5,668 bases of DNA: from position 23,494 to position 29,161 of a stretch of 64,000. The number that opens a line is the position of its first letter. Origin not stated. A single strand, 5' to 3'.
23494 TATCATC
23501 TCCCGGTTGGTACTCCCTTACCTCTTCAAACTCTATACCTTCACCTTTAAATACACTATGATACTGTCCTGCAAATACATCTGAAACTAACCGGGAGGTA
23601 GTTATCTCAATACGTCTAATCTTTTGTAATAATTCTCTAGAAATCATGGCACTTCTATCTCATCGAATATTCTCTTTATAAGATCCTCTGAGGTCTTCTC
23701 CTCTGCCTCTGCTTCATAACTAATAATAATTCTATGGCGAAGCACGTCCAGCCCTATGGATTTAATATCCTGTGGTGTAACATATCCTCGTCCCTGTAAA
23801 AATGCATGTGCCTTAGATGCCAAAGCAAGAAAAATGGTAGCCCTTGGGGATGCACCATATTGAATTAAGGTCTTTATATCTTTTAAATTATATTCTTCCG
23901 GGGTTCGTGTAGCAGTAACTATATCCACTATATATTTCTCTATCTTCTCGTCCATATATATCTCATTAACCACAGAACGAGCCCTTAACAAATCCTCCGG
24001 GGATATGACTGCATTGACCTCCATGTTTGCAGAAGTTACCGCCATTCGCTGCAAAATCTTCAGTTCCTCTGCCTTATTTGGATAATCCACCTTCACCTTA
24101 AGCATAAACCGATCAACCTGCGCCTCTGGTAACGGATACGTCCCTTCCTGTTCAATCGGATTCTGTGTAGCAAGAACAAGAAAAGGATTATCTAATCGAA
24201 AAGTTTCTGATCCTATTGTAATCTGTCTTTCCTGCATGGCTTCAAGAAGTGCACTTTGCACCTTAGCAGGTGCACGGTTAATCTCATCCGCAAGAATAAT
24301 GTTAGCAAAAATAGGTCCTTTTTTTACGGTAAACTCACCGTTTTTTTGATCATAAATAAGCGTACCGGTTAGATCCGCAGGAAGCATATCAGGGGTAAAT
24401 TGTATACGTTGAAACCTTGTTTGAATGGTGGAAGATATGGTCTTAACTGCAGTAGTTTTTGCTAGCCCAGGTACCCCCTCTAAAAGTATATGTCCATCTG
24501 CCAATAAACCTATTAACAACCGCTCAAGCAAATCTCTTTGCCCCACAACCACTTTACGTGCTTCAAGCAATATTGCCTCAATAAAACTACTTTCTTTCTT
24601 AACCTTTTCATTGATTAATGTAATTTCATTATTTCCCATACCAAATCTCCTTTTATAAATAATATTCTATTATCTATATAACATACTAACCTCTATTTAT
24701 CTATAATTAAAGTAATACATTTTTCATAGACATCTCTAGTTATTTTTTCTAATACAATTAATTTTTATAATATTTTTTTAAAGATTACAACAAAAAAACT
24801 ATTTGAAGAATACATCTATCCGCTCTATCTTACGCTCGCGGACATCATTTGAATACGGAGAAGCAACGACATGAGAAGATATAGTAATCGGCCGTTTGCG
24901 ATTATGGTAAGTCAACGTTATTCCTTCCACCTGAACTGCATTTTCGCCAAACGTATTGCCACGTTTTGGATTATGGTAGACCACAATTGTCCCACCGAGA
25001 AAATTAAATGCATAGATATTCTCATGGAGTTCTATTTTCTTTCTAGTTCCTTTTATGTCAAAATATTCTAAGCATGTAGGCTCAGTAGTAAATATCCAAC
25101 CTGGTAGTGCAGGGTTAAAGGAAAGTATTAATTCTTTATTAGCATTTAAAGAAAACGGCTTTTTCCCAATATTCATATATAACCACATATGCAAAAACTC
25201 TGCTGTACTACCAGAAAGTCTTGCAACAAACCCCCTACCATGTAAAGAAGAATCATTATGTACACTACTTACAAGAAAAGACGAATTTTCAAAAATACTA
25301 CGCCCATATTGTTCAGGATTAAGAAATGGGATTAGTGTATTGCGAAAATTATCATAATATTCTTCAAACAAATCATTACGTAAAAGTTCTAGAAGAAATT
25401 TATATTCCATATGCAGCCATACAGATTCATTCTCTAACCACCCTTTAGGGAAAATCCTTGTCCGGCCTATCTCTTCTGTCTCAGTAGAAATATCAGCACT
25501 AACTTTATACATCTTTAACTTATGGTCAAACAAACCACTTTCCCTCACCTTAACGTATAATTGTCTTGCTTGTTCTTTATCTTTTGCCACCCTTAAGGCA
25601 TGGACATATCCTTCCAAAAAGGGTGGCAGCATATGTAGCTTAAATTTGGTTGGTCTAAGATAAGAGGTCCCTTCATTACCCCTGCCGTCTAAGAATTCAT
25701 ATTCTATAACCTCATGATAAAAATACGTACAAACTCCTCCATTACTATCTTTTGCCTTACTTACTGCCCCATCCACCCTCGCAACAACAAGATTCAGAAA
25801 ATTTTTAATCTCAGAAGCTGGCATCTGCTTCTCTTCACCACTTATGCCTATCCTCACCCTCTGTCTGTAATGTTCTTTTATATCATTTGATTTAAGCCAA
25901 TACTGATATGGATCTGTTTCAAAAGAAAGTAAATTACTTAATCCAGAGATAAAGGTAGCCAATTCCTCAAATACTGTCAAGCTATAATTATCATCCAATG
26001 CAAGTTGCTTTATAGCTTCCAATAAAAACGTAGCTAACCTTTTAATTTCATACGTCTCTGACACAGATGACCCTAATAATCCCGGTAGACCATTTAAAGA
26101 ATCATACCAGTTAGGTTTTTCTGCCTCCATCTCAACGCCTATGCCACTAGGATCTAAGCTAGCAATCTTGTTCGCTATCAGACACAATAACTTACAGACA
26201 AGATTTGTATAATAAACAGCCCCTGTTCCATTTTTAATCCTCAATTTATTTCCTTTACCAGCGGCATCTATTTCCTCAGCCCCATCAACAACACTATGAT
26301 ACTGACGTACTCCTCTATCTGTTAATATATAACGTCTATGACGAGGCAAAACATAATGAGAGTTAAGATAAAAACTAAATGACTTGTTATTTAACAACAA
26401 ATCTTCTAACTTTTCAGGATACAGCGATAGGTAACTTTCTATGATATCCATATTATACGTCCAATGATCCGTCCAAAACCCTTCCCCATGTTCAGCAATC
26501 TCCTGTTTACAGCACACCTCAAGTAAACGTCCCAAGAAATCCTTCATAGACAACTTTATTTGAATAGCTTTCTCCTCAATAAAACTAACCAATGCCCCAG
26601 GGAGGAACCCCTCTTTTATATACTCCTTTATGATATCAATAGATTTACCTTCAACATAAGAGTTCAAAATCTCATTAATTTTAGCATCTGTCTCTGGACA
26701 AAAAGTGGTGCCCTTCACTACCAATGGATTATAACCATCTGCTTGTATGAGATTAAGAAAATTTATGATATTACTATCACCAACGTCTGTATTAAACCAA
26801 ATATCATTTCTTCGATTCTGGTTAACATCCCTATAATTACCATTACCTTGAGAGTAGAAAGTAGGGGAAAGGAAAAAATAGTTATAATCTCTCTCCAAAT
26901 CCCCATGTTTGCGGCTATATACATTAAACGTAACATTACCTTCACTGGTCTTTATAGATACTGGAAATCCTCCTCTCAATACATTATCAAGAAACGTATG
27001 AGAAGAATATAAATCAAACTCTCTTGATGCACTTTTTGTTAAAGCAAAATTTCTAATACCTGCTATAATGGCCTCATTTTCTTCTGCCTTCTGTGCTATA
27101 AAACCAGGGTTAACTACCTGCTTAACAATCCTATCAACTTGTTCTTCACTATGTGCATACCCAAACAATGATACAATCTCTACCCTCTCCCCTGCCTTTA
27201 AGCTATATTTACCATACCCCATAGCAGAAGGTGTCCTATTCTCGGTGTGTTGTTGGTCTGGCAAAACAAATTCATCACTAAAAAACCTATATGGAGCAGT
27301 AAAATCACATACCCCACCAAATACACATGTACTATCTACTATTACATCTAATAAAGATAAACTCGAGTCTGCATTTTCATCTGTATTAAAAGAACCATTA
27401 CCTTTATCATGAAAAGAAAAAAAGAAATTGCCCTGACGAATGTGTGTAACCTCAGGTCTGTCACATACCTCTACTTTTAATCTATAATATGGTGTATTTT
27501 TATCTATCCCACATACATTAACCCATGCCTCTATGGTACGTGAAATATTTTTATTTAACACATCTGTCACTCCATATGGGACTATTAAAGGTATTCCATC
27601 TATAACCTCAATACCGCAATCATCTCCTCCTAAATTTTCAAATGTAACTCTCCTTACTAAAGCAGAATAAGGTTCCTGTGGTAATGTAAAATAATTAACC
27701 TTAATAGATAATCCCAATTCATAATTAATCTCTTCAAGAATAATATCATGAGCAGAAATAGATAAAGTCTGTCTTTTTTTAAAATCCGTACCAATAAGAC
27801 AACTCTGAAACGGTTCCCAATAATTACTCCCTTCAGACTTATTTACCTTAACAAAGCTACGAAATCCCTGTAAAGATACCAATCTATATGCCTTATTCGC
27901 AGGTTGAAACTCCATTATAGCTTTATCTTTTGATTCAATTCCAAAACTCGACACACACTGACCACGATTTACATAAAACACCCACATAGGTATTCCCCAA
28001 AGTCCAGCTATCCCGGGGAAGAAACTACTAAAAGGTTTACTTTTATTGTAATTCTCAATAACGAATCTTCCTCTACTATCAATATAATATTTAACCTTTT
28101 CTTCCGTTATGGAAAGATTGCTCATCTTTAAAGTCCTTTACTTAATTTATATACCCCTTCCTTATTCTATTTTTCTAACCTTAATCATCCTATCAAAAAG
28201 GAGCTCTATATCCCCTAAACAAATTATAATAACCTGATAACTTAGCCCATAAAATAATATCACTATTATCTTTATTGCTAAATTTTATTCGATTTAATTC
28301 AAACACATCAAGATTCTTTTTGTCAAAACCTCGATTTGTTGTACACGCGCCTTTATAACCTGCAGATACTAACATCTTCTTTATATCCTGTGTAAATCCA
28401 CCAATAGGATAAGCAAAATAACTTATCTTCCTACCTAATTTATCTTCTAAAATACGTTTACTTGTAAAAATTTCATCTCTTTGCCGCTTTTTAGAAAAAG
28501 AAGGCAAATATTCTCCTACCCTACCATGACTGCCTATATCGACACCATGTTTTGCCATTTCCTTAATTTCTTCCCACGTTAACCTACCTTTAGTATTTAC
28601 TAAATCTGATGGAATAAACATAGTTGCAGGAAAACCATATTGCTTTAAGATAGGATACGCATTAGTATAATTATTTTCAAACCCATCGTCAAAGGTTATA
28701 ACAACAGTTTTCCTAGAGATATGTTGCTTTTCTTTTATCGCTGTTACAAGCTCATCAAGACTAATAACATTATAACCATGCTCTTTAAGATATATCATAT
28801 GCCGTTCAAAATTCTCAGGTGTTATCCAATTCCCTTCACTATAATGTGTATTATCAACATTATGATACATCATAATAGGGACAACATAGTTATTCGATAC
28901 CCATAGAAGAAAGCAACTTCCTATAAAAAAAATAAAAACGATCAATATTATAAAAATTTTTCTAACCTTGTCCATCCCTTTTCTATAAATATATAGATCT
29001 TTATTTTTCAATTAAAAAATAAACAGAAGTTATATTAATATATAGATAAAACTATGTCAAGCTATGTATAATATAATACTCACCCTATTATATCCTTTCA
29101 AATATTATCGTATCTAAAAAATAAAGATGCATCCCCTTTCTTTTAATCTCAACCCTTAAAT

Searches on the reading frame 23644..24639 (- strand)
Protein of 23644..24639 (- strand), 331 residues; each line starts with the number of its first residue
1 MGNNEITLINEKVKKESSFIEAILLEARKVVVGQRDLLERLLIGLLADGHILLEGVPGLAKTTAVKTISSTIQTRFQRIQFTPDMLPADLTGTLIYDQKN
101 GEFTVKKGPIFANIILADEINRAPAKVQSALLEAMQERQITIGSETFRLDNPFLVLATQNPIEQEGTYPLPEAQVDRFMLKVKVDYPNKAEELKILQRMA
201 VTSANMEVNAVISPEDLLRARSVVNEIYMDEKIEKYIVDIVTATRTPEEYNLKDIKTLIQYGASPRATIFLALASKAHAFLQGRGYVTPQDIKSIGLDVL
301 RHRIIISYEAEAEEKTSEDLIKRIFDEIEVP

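Call 71: search_protein_families(library=pfam, proteins=[window:23644-24639:-], max_evalue=0.0001)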
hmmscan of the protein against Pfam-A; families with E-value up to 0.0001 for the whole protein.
window:23644-24639:- (331 aa): 7 families
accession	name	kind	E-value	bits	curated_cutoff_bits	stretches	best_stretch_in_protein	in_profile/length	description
PF07726.17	AAA_3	-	2.6e-66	221.9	27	1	50-180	1-131/131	ATPase family associated with various cellular activities (AAA)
PF17863.7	AAA_lid_2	-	2.1e-23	82.2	22.7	1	256-324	6-74/74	AAA lid domain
PF20030.5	bpMoxR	-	4.8e-17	62.2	27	1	22-198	5-180/205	MoxR domain in the MoxR-vWA-beta-propeller ternary systems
PF07728.20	AAA_5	-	2e-16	60.7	22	1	50-178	1-139/139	AAA domain (dynein-related subfamily)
PF00493.29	MCM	-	7.9e-09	35.4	23.3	1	45-163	54-175/224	MCM P-loop domain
PF05496.18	RuvB_N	-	4.8e-06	26.9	27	0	49-142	34-115/159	Holliday junction DNA helicase RuvB P-loop domain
PF00158.32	Sigma54_activat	-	5.9e-05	23.2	20.2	0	48-164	22-147/168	Sigma-54 interaction domain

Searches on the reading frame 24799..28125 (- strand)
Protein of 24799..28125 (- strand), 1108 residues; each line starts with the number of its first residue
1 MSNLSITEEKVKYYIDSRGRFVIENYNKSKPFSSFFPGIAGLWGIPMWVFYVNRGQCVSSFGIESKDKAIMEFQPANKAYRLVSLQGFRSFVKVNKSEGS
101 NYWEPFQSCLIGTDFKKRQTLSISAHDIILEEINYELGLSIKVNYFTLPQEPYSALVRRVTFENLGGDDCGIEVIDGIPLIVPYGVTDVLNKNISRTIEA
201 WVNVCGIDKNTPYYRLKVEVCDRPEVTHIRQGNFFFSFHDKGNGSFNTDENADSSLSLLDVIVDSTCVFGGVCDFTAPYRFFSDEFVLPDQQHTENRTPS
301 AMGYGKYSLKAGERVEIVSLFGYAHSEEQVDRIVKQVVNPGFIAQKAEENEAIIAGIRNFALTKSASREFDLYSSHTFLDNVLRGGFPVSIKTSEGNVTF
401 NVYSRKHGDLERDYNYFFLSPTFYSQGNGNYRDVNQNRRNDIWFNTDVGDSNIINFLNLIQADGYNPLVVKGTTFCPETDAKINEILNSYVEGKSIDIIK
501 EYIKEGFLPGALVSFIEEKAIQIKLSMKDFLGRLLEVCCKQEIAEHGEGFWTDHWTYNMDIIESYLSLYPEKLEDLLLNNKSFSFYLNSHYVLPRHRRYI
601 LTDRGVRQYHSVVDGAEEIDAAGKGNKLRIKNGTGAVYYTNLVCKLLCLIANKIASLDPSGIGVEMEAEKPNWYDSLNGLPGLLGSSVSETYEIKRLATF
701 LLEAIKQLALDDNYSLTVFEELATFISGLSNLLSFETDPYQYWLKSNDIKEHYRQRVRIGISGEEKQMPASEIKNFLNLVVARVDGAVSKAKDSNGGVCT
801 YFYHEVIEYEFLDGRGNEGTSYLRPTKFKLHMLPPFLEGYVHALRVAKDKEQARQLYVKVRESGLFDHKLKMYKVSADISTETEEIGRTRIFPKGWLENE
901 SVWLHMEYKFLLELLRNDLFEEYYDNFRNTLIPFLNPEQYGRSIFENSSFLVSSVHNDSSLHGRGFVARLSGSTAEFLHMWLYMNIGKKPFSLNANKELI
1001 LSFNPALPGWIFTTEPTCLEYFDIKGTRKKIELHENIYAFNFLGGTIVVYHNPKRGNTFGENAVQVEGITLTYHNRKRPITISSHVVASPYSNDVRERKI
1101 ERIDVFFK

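Call 3: search_protein_families(library=pfam, proteins=[window:24799-28125:-], max_evalue=0.1)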
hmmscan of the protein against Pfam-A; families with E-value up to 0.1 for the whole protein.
window:24799-28125:- (1108 aa): 0 families

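Call 45: search_solved_structures(query=window:24799-28125:-, max_evalue=0.01)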
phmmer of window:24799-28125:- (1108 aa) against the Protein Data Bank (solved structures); distinct sequences matched with E-value up to 0.01: 2.
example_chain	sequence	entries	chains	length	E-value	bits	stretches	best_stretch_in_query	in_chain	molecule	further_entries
9qqk_A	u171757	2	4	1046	5.6e-219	733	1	20-1015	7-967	gh161 phosphorylase | GH161A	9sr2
9h8v_A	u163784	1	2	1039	5.7e-219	733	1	21-1015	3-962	Cellobiose phosphorylase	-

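Call 46: search_protein_families(library=ncbifam, proteins=[window:24799-28125:-], max_evalue=0.001)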
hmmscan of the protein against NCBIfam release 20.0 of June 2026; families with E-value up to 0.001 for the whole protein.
window:24799-28125:- (1108 aa): 1 family
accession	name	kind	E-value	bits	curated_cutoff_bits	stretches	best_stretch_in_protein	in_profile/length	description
NF058639.1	GH149_beta_1_3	equivalog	1.4e-34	119.1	1150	2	20-239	17-228/1134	1,3-beta-D-glucan phosphorylase, GH149 family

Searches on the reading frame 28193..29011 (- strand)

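Call 3: search_protein_families(library=pfam, proteins=[window:28193-29011:-], max_evalue=0.1)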
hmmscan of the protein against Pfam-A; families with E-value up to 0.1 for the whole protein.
window:28193-29011:- (272 aa): 3 families
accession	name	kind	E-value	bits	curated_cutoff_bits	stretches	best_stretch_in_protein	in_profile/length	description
PF01522.26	Polysacc_deac_1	-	1.5e-28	99.7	23.1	1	99-221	5-123/124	Polysaccharide deacetylase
PF12503.13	CMV_1a_C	-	0.0073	16.7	25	1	49-87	24-64/84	Cucumber mosaic virus 1a protein C terminal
PF10096.14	DUF2334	-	0.046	13.8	26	0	143-219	53-140/203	Uncharacterized protein conserved in bacteria (DUF2334)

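Call 46: search_protein_families(library=ncbifam, proteins=[window:28193-29011:-], max_evalue=0.001)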
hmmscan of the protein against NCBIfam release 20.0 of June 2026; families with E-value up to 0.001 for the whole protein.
window:28193-29011:- (272 aa): 11 families
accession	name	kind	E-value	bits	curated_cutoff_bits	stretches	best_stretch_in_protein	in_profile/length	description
TIGR03938.2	deacetyl_PgaB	equivalog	8.6e-28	97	321.9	1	46-162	5-141/621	poly-beta-1,6-N-acetyl-D-glucosamine N-deacetylase PgaB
TIGR03933.1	PIA_icaB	equivalog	3.7e-16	59.4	248.35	1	63-249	35-234/245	intercellular adhesin biosynthesis polysaccharide N-deacetylase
NF011176.0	PRK14581.1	equivalog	3.7e-16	58.4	1091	1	37-163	44-185/673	poly-beta-1,6-N-acetyl-D-glucosamine N-deacetylase PgaB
TIGR02764.1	spore_ybaN_pdaB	equivalog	4.1e-16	59.3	237.4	1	99-254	4-156/191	polysaccharide deacetylase family sporulation protein PdaB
NF011177.0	PRK14582.1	equivalog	4.9e-16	58.1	923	1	37-132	44-138/671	poly-beta-1,6-N-acetyl-D-glucosamine N-deacetylase PgaB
TIGR02884.1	spore_pdaA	equivalog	5.9e-12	45.8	298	1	99-220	35-154/224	delta-lactam-biosynthetic de-N-acetylase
TIGR02873.1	spore_ylxY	hypoth_equivalog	2.1e-10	40.3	391.5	1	71-235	56-216/268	probable sporulation protein, polysaccharide deacetylase family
NF045820.1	PgAcgDacpgdA_Strep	equivalog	1.6e-07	30.5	800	1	87-214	256-378/463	peptidoglycan-N-acetylglucosamine deacetylase PgdA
TIGR04243.1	nodulat_NodB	equivalog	9.6e-07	28.5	240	1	101-220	2-119/197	chitooligosaccharide deacetylase NodB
NF045821.1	PgAcgDacpgdA1_Bac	equivalog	2.9e-05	23.1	400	1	101-209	88-193/282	peptidoglycan-N-acetylglucosamine deacetylase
TIGR03006.1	pepcterm_polyde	equivalog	0.00023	20.4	276.2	1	110-220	31-140/272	XrtA system polysaccharide deacetylase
